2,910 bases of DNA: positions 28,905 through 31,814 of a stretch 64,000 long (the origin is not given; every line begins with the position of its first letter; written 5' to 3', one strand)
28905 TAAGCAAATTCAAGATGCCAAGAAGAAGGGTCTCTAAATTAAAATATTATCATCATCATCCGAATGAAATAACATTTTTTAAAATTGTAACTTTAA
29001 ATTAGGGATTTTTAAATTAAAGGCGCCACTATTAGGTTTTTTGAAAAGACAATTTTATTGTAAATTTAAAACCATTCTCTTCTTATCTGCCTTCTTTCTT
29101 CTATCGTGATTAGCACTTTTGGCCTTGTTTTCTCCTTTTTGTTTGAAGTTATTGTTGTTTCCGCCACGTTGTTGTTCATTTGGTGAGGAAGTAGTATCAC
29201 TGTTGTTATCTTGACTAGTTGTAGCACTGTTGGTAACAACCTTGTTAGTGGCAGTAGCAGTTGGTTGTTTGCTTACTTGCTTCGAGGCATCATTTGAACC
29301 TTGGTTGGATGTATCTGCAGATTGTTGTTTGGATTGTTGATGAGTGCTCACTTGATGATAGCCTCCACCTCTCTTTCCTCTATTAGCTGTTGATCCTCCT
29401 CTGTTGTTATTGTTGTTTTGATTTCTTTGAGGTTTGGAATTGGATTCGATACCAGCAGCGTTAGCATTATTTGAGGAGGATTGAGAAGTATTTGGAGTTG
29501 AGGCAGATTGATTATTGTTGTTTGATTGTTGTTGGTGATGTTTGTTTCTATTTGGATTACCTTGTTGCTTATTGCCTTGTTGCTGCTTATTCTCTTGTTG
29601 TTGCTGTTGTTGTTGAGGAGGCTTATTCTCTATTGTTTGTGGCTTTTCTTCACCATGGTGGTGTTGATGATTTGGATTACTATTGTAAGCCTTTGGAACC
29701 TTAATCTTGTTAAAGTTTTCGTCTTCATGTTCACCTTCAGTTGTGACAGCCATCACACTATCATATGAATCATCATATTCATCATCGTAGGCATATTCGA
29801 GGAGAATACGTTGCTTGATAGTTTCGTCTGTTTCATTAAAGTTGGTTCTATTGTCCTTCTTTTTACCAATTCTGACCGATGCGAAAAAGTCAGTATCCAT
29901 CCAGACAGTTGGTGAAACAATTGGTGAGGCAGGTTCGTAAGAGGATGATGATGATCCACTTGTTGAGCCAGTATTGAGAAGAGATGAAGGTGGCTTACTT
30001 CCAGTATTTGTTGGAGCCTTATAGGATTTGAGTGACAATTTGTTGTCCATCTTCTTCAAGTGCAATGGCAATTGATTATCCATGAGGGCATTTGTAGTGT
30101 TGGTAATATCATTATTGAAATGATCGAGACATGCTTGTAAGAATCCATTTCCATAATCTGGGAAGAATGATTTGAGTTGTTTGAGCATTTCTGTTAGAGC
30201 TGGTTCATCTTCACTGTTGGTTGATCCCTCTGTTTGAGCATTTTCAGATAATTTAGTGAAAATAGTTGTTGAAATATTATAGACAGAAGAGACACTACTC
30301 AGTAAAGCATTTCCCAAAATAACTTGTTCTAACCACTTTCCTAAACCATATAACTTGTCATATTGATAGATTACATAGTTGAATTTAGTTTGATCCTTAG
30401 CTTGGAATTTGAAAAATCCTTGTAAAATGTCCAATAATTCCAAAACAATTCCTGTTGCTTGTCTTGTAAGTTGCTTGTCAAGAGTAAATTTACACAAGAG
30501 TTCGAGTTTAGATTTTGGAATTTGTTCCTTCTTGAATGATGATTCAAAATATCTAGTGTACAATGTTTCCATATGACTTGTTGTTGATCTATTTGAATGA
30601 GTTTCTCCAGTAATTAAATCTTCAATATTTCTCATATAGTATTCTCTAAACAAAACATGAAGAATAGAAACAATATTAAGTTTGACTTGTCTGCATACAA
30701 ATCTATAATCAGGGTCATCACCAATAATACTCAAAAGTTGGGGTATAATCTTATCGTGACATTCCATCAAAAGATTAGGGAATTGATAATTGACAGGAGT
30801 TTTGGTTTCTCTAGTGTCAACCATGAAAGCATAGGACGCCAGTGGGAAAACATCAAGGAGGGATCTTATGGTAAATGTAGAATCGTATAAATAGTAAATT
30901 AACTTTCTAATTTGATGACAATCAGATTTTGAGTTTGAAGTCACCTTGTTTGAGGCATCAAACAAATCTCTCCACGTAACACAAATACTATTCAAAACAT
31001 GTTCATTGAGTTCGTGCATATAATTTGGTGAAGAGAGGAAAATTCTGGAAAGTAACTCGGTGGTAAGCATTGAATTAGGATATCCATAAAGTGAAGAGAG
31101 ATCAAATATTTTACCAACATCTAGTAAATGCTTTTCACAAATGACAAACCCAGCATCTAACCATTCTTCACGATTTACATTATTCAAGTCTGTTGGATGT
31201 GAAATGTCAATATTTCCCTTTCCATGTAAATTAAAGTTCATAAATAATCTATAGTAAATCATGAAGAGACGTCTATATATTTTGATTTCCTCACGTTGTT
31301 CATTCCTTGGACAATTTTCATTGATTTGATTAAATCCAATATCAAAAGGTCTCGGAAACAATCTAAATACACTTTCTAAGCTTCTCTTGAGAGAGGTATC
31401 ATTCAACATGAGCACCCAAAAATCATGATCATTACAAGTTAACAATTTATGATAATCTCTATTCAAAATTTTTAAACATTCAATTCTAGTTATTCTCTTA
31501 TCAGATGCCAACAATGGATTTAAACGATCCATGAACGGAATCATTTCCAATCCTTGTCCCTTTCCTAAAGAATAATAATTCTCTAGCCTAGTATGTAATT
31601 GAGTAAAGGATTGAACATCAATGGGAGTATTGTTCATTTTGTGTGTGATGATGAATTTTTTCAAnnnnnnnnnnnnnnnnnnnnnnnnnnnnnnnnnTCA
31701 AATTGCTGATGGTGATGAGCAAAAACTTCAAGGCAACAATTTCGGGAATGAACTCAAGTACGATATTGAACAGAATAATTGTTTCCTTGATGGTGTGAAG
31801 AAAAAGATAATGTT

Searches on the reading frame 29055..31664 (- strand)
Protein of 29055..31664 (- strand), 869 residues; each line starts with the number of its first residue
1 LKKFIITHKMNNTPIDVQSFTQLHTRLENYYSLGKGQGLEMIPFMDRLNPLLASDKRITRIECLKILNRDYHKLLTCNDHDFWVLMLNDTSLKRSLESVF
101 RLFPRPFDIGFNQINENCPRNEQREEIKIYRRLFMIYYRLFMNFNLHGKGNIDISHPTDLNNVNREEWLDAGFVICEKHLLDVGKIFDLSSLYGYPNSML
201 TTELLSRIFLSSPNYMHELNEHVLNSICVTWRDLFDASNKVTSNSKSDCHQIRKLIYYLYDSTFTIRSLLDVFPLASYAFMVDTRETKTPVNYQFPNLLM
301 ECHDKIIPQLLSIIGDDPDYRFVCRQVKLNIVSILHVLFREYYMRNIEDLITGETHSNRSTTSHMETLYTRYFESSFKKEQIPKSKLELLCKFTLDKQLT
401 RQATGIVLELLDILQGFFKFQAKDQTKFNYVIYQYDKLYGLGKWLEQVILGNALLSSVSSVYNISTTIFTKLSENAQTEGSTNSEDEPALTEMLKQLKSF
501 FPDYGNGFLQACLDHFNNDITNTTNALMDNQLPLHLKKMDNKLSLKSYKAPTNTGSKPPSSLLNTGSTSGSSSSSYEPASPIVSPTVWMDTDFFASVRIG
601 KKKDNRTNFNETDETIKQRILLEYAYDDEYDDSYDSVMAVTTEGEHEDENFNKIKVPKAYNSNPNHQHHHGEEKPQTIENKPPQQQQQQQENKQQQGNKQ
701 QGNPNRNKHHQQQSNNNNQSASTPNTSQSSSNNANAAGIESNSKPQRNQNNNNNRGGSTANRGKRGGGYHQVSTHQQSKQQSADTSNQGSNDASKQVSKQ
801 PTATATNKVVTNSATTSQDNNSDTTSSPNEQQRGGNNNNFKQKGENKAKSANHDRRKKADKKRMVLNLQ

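Call 46: search_protein_families(library=pfam, max_evalue=0.001, proteins=[window:29055-31664:-])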
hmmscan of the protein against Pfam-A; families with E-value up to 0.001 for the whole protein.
window:29055-31664:- (869 aa): 1 family
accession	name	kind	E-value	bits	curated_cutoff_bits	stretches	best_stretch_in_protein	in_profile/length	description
PF02845.22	CUE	-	1.2e-05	25.3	21.1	1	491-530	2-41/42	CUE domain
